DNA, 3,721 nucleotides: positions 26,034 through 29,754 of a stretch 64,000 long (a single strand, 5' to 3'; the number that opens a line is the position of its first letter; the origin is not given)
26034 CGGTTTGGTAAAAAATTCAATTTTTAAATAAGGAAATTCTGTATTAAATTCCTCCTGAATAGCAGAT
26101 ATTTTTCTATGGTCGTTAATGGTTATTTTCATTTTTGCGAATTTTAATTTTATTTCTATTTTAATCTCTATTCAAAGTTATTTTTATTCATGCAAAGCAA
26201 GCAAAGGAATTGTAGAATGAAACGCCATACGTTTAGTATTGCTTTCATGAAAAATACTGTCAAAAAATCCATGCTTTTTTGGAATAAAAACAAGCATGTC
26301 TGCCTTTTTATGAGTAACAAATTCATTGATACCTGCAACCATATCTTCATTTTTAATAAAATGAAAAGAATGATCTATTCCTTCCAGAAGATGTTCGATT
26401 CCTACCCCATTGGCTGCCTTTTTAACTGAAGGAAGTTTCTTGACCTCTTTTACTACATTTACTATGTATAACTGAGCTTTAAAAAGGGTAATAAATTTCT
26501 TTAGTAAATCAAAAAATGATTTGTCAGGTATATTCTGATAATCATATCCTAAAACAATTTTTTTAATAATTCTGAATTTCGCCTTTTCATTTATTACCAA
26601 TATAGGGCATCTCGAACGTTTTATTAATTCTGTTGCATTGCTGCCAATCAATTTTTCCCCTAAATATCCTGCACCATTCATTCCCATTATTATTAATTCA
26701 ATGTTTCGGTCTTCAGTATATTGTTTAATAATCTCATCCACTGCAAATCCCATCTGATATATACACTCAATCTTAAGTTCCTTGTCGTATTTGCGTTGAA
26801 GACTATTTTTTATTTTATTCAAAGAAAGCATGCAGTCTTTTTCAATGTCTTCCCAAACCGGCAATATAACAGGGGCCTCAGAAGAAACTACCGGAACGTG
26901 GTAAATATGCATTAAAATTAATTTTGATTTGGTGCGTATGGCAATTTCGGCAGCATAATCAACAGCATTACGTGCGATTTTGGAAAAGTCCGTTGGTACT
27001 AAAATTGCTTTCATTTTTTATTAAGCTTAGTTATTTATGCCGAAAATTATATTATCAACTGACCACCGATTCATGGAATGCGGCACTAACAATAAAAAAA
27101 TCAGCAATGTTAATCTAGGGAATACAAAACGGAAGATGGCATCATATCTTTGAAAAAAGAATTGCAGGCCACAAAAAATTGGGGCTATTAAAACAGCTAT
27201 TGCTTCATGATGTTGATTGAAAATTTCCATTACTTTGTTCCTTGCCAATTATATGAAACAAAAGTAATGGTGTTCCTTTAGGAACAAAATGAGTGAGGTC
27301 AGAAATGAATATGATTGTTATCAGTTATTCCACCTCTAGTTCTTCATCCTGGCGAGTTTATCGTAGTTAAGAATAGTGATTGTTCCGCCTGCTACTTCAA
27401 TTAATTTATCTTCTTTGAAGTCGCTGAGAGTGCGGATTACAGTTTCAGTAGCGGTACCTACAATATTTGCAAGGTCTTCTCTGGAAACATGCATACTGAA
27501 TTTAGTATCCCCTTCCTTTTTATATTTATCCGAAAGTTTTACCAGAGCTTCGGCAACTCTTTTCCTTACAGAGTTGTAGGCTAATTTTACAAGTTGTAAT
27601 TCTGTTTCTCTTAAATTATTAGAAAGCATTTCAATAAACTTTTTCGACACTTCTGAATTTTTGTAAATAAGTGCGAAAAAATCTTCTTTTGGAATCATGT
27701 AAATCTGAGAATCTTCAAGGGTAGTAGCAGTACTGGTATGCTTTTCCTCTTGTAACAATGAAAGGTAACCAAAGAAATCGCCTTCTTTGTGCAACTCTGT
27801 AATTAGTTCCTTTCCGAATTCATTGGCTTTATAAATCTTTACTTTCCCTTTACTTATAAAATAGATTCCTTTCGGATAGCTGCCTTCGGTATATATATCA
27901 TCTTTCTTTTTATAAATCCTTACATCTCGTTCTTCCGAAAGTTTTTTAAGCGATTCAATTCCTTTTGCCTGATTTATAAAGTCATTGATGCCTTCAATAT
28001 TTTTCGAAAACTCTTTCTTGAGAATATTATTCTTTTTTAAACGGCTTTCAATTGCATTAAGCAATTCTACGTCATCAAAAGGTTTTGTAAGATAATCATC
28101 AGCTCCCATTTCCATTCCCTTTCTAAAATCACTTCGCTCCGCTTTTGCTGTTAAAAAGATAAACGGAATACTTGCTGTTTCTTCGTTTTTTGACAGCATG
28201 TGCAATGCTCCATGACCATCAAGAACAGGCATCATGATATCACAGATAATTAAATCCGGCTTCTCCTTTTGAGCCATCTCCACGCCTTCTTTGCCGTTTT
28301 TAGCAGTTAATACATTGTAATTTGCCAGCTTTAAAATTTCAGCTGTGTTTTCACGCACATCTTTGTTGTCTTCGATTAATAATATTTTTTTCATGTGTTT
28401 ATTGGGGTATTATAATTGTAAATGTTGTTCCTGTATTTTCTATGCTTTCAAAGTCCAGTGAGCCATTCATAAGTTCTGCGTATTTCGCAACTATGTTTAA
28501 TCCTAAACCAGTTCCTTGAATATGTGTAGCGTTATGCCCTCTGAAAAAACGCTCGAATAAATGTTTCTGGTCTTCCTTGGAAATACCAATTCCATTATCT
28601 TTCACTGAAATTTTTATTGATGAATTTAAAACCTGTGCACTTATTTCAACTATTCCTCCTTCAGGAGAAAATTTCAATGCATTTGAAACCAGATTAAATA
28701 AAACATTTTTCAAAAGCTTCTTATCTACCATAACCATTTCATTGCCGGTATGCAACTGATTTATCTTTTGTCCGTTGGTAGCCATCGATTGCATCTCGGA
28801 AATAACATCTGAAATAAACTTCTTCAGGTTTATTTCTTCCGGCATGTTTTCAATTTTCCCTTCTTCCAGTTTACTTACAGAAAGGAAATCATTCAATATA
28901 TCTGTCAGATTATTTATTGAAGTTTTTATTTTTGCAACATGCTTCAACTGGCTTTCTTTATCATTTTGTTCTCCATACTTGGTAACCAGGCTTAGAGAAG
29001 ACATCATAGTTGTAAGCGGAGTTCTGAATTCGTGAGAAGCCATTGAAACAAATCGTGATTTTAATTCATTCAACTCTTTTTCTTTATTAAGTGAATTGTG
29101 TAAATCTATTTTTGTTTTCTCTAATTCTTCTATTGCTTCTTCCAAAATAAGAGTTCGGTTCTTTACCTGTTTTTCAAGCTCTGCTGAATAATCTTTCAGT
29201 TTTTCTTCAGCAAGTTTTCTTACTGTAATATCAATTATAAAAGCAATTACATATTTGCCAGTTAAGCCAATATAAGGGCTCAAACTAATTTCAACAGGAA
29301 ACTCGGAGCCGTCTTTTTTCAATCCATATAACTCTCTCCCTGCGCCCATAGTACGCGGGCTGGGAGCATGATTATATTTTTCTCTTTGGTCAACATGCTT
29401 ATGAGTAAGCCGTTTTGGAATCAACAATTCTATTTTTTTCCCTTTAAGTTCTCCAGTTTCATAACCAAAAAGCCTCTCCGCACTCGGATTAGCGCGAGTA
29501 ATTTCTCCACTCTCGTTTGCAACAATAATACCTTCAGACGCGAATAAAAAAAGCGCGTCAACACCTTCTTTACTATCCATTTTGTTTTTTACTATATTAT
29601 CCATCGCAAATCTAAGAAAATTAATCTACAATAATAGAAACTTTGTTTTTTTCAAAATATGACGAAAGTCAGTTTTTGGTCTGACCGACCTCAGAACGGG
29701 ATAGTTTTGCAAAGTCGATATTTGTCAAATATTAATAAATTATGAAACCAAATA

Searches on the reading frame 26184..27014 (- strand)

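Call 85: search_protein_families(library=pfam, proteins=[window:26184-27014:-], max_evalue=0.0001)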
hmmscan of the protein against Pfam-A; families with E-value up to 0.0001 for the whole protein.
window:26184-27014:- (276 aa): 1 family
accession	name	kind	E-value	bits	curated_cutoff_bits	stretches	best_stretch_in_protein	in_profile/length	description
PF00582.32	Usp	-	8e-28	98.2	24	1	2-141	3-140/141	Universal stress protein family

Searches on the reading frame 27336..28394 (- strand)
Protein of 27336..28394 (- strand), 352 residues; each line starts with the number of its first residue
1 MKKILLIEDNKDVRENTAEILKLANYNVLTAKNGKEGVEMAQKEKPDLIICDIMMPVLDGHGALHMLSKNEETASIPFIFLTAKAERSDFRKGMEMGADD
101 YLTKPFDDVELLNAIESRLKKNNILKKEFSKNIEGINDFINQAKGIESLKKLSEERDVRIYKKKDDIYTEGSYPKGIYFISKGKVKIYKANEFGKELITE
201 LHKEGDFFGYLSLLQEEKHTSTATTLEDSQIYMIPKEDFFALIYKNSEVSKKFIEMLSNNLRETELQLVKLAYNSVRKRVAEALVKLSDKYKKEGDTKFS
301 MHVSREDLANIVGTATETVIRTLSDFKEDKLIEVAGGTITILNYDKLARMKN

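Call 85: search_protein_families(library=pfam, proteins=[window:27336-28394:-], max_evalue=0.0001)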
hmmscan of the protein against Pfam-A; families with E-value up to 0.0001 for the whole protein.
window:27336-28394:- (352 aa): 4 families
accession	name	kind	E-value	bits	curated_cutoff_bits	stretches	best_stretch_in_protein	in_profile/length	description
PF00072.30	Response_reg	-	8.2e-30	103.7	30.2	1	4-116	1-111/111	Response regulator receiver domain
PF00027.35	cNMP_binding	-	3.5e-22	78.6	27.5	1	159-243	2-86/89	Cyclic nucleotide-binding domain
PF13545.12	HTH_Crp_2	-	1.4e-18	67.1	27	1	278-350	1-70/70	Crp-like helix-turn-helix domain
PF00325.26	Crp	-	8.1e-09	35.5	21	1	303-332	3-32/32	Bacterial regulatory proteins, crp family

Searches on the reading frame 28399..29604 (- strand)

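Call 86: search_protein_families(library=pfam, proteins=[window:28399-29604:-], max_evalue=0.0001)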
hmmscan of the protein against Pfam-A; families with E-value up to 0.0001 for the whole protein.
window:28399-29604:- (401 aa): 6 families
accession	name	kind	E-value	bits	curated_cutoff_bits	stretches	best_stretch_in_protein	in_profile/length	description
PF02518.31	HATPase_c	-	1.2e-28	100.1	26.4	1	294-400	2-108/111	Histidine kinase-, DNA gyrase B-, and HSP90-like ATPase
PF13426.13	PAS_9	-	4e-15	56.4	27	1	24-127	2-102/103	PAS domain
PF00512.31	HisKA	-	6.8e-15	55.3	26.9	1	182-249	2-66/66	His Kinase A (phospho-acceptor) domain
PF00989.32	PAS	-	8.7e-13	48.7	22.6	1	23-126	11-113/113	PAS fold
PF13188.13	PAS_8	-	3.9e-07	30.2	21.8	1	17-65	5-50/65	PAS domain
PF08448.16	PAS_4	-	3.7e-06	27.6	23.1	1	23-130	5-109/110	PAS fold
